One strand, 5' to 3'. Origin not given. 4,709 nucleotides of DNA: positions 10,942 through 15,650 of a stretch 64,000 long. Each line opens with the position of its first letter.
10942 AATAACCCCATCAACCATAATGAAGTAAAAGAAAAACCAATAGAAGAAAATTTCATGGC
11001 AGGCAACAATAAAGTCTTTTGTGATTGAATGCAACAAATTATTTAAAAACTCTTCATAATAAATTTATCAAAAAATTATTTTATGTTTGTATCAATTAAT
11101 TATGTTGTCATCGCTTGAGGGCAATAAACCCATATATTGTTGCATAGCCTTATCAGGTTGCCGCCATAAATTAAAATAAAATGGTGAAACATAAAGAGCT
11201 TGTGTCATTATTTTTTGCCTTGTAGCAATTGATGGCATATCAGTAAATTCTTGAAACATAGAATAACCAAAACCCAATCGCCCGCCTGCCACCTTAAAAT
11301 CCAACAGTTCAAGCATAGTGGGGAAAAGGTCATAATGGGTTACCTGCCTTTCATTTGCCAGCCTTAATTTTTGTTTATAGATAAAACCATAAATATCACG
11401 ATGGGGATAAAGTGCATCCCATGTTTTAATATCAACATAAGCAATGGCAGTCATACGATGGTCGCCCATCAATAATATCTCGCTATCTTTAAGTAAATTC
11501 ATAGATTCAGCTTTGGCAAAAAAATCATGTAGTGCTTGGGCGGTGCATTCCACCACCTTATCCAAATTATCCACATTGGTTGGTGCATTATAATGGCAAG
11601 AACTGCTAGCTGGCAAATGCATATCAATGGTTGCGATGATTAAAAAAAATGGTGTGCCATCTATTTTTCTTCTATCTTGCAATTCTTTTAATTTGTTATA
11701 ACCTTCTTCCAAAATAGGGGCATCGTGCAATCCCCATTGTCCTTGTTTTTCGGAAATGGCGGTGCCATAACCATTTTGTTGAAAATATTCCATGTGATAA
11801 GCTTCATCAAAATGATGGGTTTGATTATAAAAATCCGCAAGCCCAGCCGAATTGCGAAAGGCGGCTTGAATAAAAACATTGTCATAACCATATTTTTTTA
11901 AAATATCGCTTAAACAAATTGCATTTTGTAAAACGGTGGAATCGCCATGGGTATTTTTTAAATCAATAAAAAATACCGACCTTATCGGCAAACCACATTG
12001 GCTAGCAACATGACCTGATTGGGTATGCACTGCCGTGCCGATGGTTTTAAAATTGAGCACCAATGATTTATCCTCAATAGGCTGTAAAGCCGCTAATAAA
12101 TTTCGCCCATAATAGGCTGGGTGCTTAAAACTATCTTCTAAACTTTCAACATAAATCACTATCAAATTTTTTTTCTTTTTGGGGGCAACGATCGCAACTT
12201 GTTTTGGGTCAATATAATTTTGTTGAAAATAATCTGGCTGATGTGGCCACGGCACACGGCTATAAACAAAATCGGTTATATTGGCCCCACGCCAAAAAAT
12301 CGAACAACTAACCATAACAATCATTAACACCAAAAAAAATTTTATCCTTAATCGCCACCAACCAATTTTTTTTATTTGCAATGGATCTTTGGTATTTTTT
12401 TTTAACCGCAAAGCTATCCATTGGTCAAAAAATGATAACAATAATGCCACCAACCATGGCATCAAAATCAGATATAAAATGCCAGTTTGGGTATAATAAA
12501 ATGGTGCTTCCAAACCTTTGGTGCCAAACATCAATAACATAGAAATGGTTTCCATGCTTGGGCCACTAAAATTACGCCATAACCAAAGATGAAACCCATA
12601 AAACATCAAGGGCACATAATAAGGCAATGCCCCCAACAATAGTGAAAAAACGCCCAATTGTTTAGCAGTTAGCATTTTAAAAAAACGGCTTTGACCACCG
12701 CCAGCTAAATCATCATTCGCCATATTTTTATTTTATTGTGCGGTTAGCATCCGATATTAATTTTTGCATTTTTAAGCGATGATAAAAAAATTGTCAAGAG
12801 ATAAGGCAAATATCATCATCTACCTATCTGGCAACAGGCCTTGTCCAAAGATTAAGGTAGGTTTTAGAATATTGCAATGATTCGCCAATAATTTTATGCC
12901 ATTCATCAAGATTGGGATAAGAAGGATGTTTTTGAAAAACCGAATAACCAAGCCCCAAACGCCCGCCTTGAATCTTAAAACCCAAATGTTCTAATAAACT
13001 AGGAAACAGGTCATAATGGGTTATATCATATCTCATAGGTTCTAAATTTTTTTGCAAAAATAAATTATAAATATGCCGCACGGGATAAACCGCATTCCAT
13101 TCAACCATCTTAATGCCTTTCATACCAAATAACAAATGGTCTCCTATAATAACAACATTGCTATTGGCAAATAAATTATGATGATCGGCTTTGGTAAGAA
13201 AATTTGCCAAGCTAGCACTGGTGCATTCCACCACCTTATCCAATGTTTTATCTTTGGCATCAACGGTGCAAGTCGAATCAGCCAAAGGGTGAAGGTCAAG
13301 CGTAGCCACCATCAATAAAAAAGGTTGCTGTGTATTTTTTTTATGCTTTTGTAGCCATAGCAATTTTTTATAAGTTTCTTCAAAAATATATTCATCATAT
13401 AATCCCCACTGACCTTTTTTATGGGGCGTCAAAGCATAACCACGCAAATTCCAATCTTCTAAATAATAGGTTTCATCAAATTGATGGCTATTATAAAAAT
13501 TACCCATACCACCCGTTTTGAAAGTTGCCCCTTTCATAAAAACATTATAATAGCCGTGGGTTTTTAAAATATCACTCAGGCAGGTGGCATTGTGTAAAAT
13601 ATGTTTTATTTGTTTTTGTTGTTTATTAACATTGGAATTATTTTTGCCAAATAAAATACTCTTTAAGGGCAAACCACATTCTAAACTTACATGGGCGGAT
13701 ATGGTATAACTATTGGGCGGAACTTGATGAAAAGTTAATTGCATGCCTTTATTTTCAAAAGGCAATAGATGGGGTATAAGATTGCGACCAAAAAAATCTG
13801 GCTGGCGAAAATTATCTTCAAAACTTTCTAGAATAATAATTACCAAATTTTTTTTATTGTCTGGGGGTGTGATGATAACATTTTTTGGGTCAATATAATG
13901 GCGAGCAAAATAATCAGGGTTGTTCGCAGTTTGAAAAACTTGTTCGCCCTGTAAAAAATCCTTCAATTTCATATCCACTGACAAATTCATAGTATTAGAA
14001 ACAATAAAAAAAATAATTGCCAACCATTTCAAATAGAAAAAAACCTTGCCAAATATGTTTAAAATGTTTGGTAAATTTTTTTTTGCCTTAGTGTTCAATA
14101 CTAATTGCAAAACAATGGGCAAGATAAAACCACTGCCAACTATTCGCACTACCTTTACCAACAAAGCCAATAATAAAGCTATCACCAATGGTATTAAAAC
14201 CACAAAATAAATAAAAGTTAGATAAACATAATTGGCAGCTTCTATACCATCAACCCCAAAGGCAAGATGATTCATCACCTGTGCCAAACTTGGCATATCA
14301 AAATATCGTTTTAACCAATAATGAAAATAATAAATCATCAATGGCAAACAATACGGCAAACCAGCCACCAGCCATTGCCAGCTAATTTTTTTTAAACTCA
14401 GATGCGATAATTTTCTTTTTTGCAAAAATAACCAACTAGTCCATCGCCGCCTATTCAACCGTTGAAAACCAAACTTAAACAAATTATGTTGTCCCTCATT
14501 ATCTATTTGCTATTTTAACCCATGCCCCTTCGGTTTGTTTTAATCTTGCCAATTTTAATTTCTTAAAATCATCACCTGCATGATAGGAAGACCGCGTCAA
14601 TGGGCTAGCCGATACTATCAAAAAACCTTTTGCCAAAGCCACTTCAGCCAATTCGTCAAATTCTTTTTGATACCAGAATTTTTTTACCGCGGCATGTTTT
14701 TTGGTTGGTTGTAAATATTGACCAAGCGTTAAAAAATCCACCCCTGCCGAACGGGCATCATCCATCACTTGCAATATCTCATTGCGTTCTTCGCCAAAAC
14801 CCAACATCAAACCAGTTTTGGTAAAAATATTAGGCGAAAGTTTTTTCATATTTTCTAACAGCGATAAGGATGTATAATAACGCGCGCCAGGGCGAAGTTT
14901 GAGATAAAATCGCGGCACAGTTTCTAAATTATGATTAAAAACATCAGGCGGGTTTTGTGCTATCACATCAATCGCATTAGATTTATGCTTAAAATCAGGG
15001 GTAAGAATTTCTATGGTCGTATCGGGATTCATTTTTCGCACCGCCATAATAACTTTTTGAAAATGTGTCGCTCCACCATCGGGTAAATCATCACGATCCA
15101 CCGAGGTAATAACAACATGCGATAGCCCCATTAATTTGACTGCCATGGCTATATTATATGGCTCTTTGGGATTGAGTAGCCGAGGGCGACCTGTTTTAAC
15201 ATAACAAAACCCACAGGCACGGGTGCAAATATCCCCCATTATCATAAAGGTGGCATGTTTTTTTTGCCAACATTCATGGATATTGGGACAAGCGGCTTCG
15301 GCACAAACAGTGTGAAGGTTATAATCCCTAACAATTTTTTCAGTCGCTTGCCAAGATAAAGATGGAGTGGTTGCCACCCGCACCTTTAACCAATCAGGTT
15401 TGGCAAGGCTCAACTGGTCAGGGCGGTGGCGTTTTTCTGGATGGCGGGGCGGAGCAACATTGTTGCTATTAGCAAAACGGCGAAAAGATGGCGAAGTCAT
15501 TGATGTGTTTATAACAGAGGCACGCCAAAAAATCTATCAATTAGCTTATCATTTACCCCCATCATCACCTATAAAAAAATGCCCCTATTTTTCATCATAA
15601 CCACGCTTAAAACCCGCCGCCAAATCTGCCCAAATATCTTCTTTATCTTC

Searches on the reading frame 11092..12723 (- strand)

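Call 36: search_protein_families(library=pfam, proteins=[window:11092-12723:-], max_evalue=0.00001)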
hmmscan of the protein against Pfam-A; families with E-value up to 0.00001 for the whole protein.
window:11092-12723:- (543 aa): 1 family
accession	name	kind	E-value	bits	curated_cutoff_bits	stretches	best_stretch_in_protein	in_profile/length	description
PF00884.28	Sulfatase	-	4.4e-13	49.6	25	1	186-475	2-300/301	Sulfatase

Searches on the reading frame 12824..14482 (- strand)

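Call 36: search_protein_families(library=pfam, proteins=[window:12824-14482:-], max_evalue=0.00001)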
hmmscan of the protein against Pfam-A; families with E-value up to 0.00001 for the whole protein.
window:12824-14482:- (552 aa): 1 family
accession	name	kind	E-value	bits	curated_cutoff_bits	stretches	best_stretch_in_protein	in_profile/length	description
PF00884.28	Sulfatase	-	5.8e-15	55.8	25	1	211-451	1-243/301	Sulfatase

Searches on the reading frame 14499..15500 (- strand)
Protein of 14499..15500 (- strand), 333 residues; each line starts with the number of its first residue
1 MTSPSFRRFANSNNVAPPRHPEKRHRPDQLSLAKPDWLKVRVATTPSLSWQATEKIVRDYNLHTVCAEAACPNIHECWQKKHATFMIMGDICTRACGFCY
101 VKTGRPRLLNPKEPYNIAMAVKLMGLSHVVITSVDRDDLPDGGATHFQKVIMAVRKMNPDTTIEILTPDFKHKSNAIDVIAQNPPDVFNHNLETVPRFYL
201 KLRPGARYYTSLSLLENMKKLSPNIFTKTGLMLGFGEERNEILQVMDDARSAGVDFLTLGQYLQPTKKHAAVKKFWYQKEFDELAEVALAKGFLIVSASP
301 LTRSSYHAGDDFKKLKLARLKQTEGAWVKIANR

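Call 36: search_protein_families(library=pfam, proteins=[window:14499-15500:-], max_evalue=0.00001)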
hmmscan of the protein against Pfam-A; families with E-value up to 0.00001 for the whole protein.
window:14499-15500:- (333 aa): 1 family
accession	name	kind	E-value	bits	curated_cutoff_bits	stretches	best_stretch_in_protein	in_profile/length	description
PF04055.27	Radical_SAM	-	2.2e-21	77.2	29.5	1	86-248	1-165/166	Radical SAM superfamily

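Call 37: search_protein_families(library=ncbifam, proteins=[window:14499-15500:-], max_evalue=0.00001)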
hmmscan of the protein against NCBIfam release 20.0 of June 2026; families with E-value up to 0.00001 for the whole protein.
window:14499-15500:- (333 aa): 5 families
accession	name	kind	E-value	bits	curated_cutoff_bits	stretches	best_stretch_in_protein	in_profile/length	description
NF004019.1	PRK05481.1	subfamily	1.3e-122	408.5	203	1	34-317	1-282/286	lipoyl synthase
NF009544.0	PRK12928.1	subfamily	1.3e-118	395.7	210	1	31-312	17-297/300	lipoyl synthase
NF053790.1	LplA_LipA_fuse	exception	1.3e-109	367.4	800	1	32-309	331-604/606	bifunctional lipoate--protein ligase/lipoyl synthase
TIGR00510.1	lipA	equivalog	2.5e-108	361.9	310.25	1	26-315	8-297/302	lipoyl synthase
TIGR00433.2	bioB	equivalog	9.3e-06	25.1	225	0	91-258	50-217/307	biotin synthase BioB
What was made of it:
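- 14499..15500 (-): lipA, lipoyl synthase (accessory gene: shows that the organism makes the lipoyl cofactor). TIGR00510 scores 361.9 bits against a cut-off of 310.25 (call 37).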
